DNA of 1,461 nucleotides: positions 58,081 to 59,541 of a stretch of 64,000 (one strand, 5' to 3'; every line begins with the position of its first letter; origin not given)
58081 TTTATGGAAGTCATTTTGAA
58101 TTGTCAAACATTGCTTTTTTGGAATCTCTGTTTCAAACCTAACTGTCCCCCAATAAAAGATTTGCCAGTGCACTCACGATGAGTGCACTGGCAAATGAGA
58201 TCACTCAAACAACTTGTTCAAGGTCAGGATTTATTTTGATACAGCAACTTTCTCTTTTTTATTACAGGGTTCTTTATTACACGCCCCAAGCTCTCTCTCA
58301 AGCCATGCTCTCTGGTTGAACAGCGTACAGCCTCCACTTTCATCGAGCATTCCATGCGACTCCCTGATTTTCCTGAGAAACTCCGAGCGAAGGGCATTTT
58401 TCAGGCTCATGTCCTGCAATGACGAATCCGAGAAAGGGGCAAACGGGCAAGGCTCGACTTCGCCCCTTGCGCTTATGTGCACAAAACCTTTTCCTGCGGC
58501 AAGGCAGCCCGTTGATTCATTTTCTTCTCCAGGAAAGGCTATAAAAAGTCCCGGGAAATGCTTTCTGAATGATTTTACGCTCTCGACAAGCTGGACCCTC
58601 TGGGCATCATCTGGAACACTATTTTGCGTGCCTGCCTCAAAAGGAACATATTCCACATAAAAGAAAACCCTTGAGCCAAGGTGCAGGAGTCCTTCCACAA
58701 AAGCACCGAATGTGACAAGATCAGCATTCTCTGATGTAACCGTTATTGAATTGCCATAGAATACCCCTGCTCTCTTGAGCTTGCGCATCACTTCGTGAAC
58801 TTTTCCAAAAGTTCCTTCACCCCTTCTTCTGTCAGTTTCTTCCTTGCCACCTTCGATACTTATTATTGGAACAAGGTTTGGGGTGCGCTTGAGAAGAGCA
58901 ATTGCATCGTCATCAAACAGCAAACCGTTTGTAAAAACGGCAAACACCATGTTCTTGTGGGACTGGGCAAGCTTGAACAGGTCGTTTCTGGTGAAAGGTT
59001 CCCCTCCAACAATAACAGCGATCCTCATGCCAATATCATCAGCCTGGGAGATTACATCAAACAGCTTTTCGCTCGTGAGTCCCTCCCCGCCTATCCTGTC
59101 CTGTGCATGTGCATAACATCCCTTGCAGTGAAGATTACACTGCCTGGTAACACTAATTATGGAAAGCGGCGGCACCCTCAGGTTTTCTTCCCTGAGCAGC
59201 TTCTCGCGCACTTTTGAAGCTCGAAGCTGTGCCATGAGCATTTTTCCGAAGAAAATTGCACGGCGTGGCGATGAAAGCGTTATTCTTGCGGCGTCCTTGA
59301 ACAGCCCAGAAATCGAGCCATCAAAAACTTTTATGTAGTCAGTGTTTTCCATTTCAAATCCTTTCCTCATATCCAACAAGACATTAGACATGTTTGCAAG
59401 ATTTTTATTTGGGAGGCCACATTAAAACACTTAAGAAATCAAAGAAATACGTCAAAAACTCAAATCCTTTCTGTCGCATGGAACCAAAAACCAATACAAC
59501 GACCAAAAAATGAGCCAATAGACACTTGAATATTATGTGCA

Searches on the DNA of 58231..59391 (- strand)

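Call 61: search_rna_families(sources=[L005, L008, L024, L040, L027, L065, L031, L033, L007, L054, L081], threshold=gathering)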
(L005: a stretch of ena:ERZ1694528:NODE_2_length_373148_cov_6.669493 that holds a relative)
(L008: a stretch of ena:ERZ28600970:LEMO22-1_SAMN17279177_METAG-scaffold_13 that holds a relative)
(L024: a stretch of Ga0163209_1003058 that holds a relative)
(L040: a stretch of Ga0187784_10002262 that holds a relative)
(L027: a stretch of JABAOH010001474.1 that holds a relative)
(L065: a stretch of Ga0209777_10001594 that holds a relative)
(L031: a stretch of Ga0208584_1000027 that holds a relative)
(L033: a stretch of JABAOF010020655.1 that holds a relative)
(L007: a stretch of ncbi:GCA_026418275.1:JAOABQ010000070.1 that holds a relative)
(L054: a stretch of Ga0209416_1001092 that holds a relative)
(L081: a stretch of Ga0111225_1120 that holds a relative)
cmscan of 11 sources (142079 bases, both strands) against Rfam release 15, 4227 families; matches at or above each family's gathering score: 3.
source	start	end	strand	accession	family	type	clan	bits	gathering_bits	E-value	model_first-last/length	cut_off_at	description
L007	12735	12988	+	RF00230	T-box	Cis-reg; leader;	-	118.6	93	2.8e-25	1-219/219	no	T-box leader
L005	10873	10989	-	RF00050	FMN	Cis-reg; riboswitch;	-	117.3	66.2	2.4e-26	1-138/138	no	FMN riboswitch aptamer (RFN element)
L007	10566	10785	+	RF00230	T-box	Cis-reg; leader;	-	95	93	3.3e-19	1-219/219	no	T-box leader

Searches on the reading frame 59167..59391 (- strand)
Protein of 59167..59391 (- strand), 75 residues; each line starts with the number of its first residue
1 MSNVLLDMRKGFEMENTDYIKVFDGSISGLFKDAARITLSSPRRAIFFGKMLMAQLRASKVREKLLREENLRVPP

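Call 84: search_protein_families(library=pfam, proteins=[window:59167-59391:-], max_evalue=10)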
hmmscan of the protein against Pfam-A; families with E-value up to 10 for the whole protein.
seq(75 aa): 0 families
